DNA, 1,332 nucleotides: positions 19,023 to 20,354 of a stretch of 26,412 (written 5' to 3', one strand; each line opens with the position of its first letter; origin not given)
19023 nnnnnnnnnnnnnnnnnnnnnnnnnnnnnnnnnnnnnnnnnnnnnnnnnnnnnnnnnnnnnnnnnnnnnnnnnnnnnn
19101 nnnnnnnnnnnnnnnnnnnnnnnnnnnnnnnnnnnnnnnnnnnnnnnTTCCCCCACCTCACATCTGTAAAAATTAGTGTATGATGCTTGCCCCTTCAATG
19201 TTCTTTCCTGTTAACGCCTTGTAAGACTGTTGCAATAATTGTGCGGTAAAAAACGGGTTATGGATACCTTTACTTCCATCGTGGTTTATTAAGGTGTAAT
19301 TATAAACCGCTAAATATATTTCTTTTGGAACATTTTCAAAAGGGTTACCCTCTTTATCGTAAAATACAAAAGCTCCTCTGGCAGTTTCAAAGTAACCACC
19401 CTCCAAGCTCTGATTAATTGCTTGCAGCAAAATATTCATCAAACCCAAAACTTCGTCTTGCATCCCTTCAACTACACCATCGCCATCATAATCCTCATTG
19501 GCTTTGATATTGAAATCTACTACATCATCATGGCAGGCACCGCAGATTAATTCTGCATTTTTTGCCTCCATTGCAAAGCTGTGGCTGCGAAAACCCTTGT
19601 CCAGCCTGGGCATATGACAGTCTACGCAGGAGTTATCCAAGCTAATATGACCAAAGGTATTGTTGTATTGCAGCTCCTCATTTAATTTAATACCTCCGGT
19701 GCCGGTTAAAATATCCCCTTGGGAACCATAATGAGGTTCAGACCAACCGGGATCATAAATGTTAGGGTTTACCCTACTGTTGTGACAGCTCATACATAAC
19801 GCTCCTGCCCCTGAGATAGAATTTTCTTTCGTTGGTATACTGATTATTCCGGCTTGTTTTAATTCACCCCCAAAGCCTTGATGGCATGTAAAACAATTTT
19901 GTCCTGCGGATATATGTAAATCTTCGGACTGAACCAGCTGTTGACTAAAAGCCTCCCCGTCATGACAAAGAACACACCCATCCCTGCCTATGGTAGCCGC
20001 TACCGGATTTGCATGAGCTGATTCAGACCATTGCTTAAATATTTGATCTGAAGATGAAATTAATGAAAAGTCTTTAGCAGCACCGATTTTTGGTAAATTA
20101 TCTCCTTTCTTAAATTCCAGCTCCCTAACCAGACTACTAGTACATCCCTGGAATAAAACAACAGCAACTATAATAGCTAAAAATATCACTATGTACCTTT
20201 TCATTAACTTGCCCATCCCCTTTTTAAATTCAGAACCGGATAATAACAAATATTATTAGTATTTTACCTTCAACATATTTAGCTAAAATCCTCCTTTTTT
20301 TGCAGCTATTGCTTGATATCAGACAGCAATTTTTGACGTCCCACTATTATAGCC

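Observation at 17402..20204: Candidate redox-taxis module: a pentaheme lipoprotein cytochrome in a probable operon with a heme c chemoreceptor, facing nrfHA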

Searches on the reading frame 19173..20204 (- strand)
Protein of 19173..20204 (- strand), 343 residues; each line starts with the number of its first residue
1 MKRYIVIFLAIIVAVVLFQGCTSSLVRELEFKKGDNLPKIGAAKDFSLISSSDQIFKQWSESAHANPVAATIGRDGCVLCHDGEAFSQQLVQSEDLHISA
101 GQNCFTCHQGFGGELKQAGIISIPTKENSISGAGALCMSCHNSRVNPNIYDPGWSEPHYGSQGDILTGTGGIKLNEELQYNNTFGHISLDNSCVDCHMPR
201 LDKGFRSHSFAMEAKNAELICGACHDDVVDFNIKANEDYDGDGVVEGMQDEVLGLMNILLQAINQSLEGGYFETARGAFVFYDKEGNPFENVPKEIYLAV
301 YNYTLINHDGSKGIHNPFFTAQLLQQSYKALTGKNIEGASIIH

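Call 3: search_protein_families(library=pfam, proteins=[window:19173-20204:-], max_evalue=0.01)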
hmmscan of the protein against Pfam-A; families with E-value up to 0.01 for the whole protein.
window:19173-20204:- (343 aa): 8 families
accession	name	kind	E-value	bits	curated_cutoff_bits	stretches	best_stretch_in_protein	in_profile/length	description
PF14522.11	Cytochrome_C7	-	2.1e-13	50.3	24.8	2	186-236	8-59/67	Cytochrome c7 and related cytochrome c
PF02335.20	Cytochrom_C552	-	2.9e-07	30.3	24.1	1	186-329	240-371/438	Cytochrome c552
PF22113.1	Mtrc-MtrF_II-IV_dom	-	3.9e-06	26.9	30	1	98-200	78-166/176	Outer membrane cytochrome MtrC/MtrF-like, domains II/IV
PF14537.11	Cytochrom_c3_2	-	1.3e-05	26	25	0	76-143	8-66/79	Cytochrome c3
PF22678.1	Cytochrom_c_NrfB-like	-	0.00073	20.4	27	0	189-226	32-66/89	Cytochrome c-type protein NrfB-like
PF09699.15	Paired_CXXCH_1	-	0.0016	18.6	20.6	0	191-228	7-39/41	Doubled CXXCH motif (Paired_CXXCH_1)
PF13435.11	Cytochrome_C554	-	0.0024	19.2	20.8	0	137-225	2-83/84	Cytochrome c554 and c-prime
PF02085.21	Cytochrom_CIII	-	0.0028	18.4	22.9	0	77-145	33-86/101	Class III cytochrome C family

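Call 7: find_homologous_proteins(query=window:19173-20204:-)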
Query window:19173-20204:- (343 aa): 12 proteins with E <= 0.001 among 1755 candidates.
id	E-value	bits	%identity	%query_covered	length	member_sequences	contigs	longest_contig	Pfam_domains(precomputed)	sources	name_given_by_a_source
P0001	2.5e-232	788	99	100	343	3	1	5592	PF14537.12,PF02335.21,PF14522.12,PF22113.2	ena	-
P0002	2.0e-186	637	79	100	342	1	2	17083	PF14537.12,PF02335.21,PF14522.12,PF22113.2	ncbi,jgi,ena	ncbi:MAG: cytochrome c3 family protein [Bacillota bacterium]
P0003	9.8e-131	454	59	97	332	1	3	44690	PF14537.12,PF02335.21,PF14522.12,PF22113.2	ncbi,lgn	-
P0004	6.4e-124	432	55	98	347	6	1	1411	PF09699.16,PF14537.12,PF02335.21,PF14522.12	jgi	jgi:hypothetical protein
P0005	3.0e-113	397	53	95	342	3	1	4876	PF09699.16,PF14537.12,PF02335.21,PF14522.12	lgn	-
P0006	9.8e-113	395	55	93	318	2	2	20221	PF09699.16,PF14537.12,PF02335.21,PF14522.12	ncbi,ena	-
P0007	3.8e-111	390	51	97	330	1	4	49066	PF02335.21,PF14522.12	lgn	-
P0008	8.7e-111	388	54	93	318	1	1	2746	PF14537.12,PF02335.21,PF14522.12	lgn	-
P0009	3.0e-110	387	50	100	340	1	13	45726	PF14537.12,PF02335.21,PF14522.12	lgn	-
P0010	3.1e-110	387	50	94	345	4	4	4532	PF14537.12,PF02335.21,PF14522.12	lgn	-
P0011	4.5e-27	113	33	88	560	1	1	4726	PF09699.16,PF14537.12,PF13435.12,PF14522.12,PF22113.2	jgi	jgi:hypothetical protein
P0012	2.4e-17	81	29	75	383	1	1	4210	PF09699.16,PF14522.12,PF22113.2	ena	-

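Call 8: find_encoding_contigs(protein=P0002, flank=6000, max_places=3)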
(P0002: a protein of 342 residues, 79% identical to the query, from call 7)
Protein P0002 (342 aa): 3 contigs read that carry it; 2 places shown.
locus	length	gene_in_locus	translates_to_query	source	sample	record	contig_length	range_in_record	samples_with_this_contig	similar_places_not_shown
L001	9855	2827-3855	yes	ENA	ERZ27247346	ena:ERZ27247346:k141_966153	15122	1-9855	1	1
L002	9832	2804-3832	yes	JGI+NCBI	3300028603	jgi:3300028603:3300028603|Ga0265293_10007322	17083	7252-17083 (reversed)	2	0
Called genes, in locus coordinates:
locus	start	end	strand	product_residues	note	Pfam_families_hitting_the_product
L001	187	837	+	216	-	PF06445:GyrI-like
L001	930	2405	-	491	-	PF00015:MCPsignal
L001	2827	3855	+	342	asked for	PF22113:Mtrc-MtrF_II-IV_dom (faint), PF02335:Cytochrom_C552 (faint), PF14537:Cytochrom_c3_2 (faint), PF14522:Cytochrome_C7 (weak)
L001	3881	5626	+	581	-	PF11845:Tll0287-like, PF00015:MCPsignal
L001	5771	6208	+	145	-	PF10648:Gmad2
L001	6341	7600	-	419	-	PF02335:Cytochrom_C552, PF14522:Cytochrome_C7 (faint)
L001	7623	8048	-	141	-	PF03264:Cytochrom_NNT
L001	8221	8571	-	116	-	PF03862:SpoVAC_SpoVAEB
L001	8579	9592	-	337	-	PF07451:SpoVAD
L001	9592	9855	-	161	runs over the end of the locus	PF03862:SpoVAC_SpoVAEB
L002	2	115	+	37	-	?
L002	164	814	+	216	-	PF06445:GyrI-like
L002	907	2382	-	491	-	PF00015:MCPsignal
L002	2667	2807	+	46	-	-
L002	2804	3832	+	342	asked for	PF22113:Mtrc-MtrF_II-IV_dom (faint), PF02335:Cytochrom_C552 (faint), PF14537:Cytochrom_c3_2 (faint), PF14522:Cytochrome_C7 (weak)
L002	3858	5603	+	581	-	PF11845:Tll0287-like, PF00015:MCPsignal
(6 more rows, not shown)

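Call 9: find_encoding_contigs(protein=P0003, flank=6000, max_places=3)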
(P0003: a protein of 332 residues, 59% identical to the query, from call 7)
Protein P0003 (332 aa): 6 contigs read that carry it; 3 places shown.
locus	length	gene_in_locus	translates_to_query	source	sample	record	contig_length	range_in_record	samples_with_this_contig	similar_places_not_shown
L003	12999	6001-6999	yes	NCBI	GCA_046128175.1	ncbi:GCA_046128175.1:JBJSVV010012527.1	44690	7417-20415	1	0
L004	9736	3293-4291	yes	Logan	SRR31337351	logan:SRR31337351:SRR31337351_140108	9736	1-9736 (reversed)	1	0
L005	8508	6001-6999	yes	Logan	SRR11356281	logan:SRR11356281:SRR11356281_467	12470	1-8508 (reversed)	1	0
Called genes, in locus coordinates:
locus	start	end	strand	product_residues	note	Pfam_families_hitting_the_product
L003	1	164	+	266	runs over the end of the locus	PF12837:Fer4_6 (faint), PF13237:Fer4_10 (faint), PF14697:Fer4_21 (faint), PF12838:Fer4_7 (weak), PF13187:Fer4_9 (faint), PF13247:Fer4_11, PF12838:Fer4_7 (weak), PF12797:Fer4_2 (weak)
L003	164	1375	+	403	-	PF03916:NrfD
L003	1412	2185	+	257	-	PF24859:FdhE_central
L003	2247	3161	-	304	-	PF03547:Mem_trans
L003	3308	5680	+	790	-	PF13567:DUF4131, PF03772:Competence, PF00753:Lactamase_B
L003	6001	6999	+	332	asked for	PF22113:Mtrc-MtrF_II-IV_dom (weak), PF14537:Cytochrom_c3_2 (faint), PF02335:Cytochrom_C552, PF14522:Cytochrome_C7 (weak)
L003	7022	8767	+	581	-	PF11845:Tll0287-like, PF00015:MCPsignal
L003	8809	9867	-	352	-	PF00022:Actin (weak), PF06723:MreB_Mbl, PF25229:Salactin, PF11104:PilM_2 (faint), PF00012:HSP70, PF14450:FtsA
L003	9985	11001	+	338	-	PF06144:DNA_pol3_delta, PF21694:DNA_pol3_delta_C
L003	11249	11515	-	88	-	PF01649:Ribosomal_S20p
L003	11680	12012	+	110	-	PF04020:Phage_holin_4_2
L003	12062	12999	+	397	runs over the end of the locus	PF07454:SpoIIP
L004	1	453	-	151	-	?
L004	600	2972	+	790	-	PF13567:DUF4131, PF03772:Competence, PF00753:Lactamase_B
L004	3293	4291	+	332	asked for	PF22113:Mtrc-MtrF_II-IV_dom (weak), PF14537:Cytochrom_c3_2 (faint), PF02335:Cytochrom_C552, PF14522:Cytochrome_C7 (weak)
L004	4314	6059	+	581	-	PF11845:Tll0287-like, PF00015:MCPsignal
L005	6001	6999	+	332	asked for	PF22113:Mtrc-MtrF_II-IV_dom (weak), PF14537:Cytochrom_c3_2 (faint), PF02335:Cytochrom_C552, PF14522:Cytochrome_C7 (weak)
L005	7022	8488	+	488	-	PF11845:Tll0287-like, PF00015:MCPsignal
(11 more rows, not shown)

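Call 10: find_encoding_contigs(protein=P0007, flank=6000, max_places=3)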
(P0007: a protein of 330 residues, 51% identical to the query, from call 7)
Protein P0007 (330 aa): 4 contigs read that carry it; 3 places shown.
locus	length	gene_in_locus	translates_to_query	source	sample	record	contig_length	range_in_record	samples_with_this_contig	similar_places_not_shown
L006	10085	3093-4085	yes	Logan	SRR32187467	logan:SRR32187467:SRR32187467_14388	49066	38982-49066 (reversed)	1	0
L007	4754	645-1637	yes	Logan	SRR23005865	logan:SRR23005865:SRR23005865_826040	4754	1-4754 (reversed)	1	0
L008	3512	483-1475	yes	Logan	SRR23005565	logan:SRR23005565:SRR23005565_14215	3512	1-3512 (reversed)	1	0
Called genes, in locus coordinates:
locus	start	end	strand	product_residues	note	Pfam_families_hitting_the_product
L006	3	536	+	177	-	?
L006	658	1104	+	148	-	PF11385:DUF3189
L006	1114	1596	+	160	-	PF11385:DUF3189 (weak)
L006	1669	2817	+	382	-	PF02746:MR_MLE_N, PF13378:MR_MLE_C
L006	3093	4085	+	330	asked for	PF14522:Cytochrome_C7 (weak), PF02335:Cytochrom_C552 (weak)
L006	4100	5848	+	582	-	PF11845:Tll0287-like, PF00672:HAMP (faint), PF00015:MCPsignal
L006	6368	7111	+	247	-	PF03193:RsgA_GTPase (faint), PF00009:GTP_EFTU (faint), PF01926:MMR_HSR1, PF02421:FeoB_N, PF17910:FeoB_Cyto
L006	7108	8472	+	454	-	PF07670:Gate, PF07664:FeoB_C, PF07670:Gate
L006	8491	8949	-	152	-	PF01325:Fe_dep_repress, PF02742:Fe_dep_repr_C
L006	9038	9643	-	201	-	PF05209:MinC_N, PF03961:FapA (weak), PF03775:MinC_C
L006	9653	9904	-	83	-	PF03776:MinE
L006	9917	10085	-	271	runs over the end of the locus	PF02374:ArsA_ATPase (weak), PF06564:CBP_BcsQ, PF09140:MipZ, PF10609:ParA, PF13614:AAA_31, PF00142:Fer4_NifH, PF01656:CbiA, PF10609:ParA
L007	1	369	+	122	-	?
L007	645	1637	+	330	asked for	PF14522:Cytochrome_C7 (weak), PF02335:Cytochrom_C552 (weak)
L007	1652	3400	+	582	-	PF11845:Tll0287-like, PF00672:HAMP (faint), PF00015:MCPsignal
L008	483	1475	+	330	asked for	PF14522:Cytochrome_C7 (weak), PF02335:Cytochrom_C552 (weak)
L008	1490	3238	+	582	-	PF11845:Tll0287-like, PF00672:HAMP (faint), PF00015:MCPsignal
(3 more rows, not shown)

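Call 12: find_encoding_contigs(protein=P0009, flank=6000, max_places=2)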
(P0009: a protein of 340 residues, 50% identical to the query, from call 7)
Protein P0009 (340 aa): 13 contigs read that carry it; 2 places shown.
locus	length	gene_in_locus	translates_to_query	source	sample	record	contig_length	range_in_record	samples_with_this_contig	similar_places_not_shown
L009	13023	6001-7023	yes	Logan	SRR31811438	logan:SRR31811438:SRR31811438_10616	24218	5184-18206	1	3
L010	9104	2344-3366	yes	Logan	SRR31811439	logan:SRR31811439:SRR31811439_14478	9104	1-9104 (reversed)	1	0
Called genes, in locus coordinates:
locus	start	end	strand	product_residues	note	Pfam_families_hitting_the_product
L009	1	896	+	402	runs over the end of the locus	PF04282:DUF438, PF01814:Hemerythrin, PF08448:PAS_4 (weak), PF13596:PAS_10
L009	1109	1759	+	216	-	PF07486:Hydrolase_2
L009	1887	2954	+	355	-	PF01063:Aminotran_4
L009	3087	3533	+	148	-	PF11385:DUF3189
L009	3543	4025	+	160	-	PF11385:DUF3189 (weak)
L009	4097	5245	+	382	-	PF02746:MR_MLE_N, PF13378:MR_MLE_C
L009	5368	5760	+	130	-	-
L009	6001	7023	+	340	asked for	PF14537:Cytochrom_c3_2 (faint), PF02335:Cytochrom_C552, PF14522:Cytochrome_C7 (weak)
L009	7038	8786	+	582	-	PF11845:Tll0287-like, PF00672:HAMP (faint), PF00015:MCPsignal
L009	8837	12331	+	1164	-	PF00395:SLH, PF04773:FecR (faint), PF13205:Big_5 (weak)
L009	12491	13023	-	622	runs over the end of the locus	PF05226:CHASE2, PF00211:Guanylate_cyc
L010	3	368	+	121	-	?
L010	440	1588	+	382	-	PF02746:MR_MLE_N, PF13378:MR_MLE_C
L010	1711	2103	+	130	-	-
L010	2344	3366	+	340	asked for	PF14537:Cytochrom_c3_2 (faint), PF02335:Cytochrom_C552, PF14522:Cytochrome_C7 (weak)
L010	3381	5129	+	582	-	PF11845:Tll0287-like, PF00672:HAMP (faint), PF00015:MCPsignal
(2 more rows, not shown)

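Call 13: find_encoding_contigs(protein=P0006, flank=6000, max_places=2)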
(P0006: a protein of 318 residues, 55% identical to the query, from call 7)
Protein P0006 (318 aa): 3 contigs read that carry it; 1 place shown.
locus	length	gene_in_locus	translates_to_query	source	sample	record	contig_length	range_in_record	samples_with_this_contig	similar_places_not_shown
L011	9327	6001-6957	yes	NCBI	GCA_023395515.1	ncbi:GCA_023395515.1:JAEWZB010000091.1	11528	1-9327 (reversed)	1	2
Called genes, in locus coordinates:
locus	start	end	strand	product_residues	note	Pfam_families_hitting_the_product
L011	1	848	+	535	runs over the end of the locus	PF07992:Pyr_redox_2 (faint), PF01946:Thi4 (weak), PF01266:DAO, PF01494:FAD_binding_3 (weak), PF13450:NAD_binding_8 (faint), PF00355:Rieske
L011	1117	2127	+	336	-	PF13187:Fer4_9 (faint), PF12838:Fer4_7 (weak), PF13247:Fer4_11, PF13237:Fer4_10 (weak)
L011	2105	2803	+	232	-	PF01292:Ni_hydr_CYTB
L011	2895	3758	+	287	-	PF00890:FAD_binding_2 (faint), PF07992:Pyr_redox_2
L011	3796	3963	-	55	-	-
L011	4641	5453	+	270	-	PF00753:Lactamase_B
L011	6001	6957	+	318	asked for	PF09699:Paired_CXXCH_1 (faint), PF14537:Cytochrom_c3_2 (faint), PF02335:Cytochrom_C552, PF14522:Cytochrome_C7 (weak)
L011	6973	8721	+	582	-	PF11845:Tll0287-like, PF00015:MCPsignal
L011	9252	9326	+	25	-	?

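Call 14: find_encoding_contigs(protein=P0011, flank=6000, max_places=2)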
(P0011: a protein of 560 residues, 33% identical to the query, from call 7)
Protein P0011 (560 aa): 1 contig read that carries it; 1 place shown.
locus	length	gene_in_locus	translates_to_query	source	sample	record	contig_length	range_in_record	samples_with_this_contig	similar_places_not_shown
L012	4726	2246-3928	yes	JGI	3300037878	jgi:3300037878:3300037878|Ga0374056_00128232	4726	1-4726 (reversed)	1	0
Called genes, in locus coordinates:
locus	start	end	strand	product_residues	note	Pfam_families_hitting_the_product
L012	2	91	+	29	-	?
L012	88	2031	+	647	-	PF14537:Cytochrom_c3_2 (weak), PF14522:Cytochrome_C7 (weak), PF01292:Ni_hydr_CYTB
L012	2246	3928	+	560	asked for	PF14522:Cytochrome_C7 (faint), PF22113:Mtrc-MtrF_II-IV_dom (faint), PF09699:Paired_CXXCH_1 (faint), PF13435:Cytochrome_C554, PF14537:Cytochrom_c3_2 (faint)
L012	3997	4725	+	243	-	?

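Call 15: find_encoding_contigs(protein=P0012, flank=6000, max_places=2)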
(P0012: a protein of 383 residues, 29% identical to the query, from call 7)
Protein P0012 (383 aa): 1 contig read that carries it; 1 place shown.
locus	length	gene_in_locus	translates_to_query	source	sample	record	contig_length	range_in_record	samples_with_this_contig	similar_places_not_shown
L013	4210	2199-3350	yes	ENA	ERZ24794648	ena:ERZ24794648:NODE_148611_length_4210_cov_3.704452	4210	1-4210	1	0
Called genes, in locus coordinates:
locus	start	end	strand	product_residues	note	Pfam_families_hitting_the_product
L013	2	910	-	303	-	?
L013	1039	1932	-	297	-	PF00348:polyprenyl_synt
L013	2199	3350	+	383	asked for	PF14522:Cytochrome_C7 (faint), PF09699:Paired_CXXCH_1 (faint), PF22113:Mtrc-MtrF_II-IV_dom (weak)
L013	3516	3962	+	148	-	-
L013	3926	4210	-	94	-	?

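Call 17: find_related_loci(query=A1, collection=genome_contigs, flank=8000)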
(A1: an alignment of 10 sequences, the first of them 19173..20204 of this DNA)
Query A1 (343 aa) in genome_contigs; peptide patterns used: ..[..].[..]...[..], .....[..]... (x = any residue, [..] = any of these).
168 stretches matched a pattern; 104 encode a relative of the query (tblastn E <= 1e-3); the best 80 are kept; 80 distinct loci.
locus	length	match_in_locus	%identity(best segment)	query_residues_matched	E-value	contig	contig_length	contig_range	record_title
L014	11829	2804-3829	79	1-343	0e+0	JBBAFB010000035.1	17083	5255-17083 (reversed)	MAG: Bacillota bacterium isolate SO_2017_LW2_29 scaffold_7395_c1_LW138R_2017, whole genome shotgun sequence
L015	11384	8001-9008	53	2-342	5e-120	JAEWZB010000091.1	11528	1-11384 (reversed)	MAG: Bacillota bacterium isolate OH_SFB_195 k127_1187190, whole genome shotgun sequence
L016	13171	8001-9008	50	7-343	1e-114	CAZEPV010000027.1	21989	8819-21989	MAG TPA_asm: uncultured Syntrophomonadaceae bacterium isolate binchicken_co157_812 genome assembly, contig: NODE_5296_le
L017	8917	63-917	54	55-339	6e-107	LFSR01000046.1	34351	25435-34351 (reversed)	MAG: Syntrophomonas sp. DTU018 scaffold272, whole genome shotgun sequence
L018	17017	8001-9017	54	1-343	3e-128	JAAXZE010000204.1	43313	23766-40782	MAG: Clostridia bacterium isolate AS01afH2WH_13 39006_AS01, whole genome shotgun sequence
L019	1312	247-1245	43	2-341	2e-98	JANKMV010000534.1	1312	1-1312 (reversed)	MAG: Bacillota bacterium isolate M17C-03 NODE_534_length_1312_cov_3.769292, whole genome shotgun sequence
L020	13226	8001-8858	45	55-341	7e-82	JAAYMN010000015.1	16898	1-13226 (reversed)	MAG: Bacillota bacterium isolate AS20ysBPTH_33 16459_AS20, whole genome shotgun sequence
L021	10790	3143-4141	41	3-339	2e-77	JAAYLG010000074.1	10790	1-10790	MAG: Bacillota bacterium isolate AS15tlH2ME_190 50897_AS15, whole genome shotgun sequence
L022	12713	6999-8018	39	1-342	2e-69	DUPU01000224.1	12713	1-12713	MAG TPA_asm: Clostridia bacterium isolate AS08sgBPME_346 327334_AS08, whole genome shotgun sequence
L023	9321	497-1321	40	55-338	2e-64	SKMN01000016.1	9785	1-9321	MAG: Coriobacteriia bacterium isolate CSSed162cmA_248R1 CSSed16-2cmA-26226, whole genome shotgun sequence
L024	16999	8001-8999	37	1-341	3e-63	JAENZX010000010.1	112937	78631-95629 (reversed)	MAG: Thermincola ferriacetica isolate BM5_bin.18 BM5_bin18_NODE_80_length_112937_cov_9.142804, whole genome shotgun sequ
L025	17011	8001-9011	34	1-341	5e-57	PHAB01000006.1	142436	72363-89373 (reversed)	MAG: Firmicutes bacterium HGW-Firmicutes-14 08E140C01_scaffold_111, whole genome shotgun sequence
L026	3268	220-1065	32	53-336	1e-48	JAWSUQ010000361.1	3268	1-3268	MAG: Bacillota bacterium isolate B4G8CH4-15 NODE_361_length_3268_cov_1.958947, whole genome shotgun sequence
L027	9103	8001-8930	33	50-341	2e-47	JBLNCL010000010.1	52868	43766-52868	MAG: Betaproteobacteria bacterium isolate MAG126 PRJNA950955_bin33_renamed_9, whole genome shotgun sequence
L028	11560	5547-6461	31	35-336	1e-44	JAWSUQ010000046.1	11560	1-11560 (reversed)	MAG: Bacillota bacterium isolate B4G8CH4-15 NODE_46_length_11560_cov_3.149874, whole genome shotgun sequence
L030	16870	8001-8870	30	58-333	3e-28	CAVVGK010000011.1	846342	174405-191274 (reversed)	MAG: uncultured Ignavibacteria bacterium isolate MFD01721.bin.1.336 genome assembly, contig: contig_3965, whole genome s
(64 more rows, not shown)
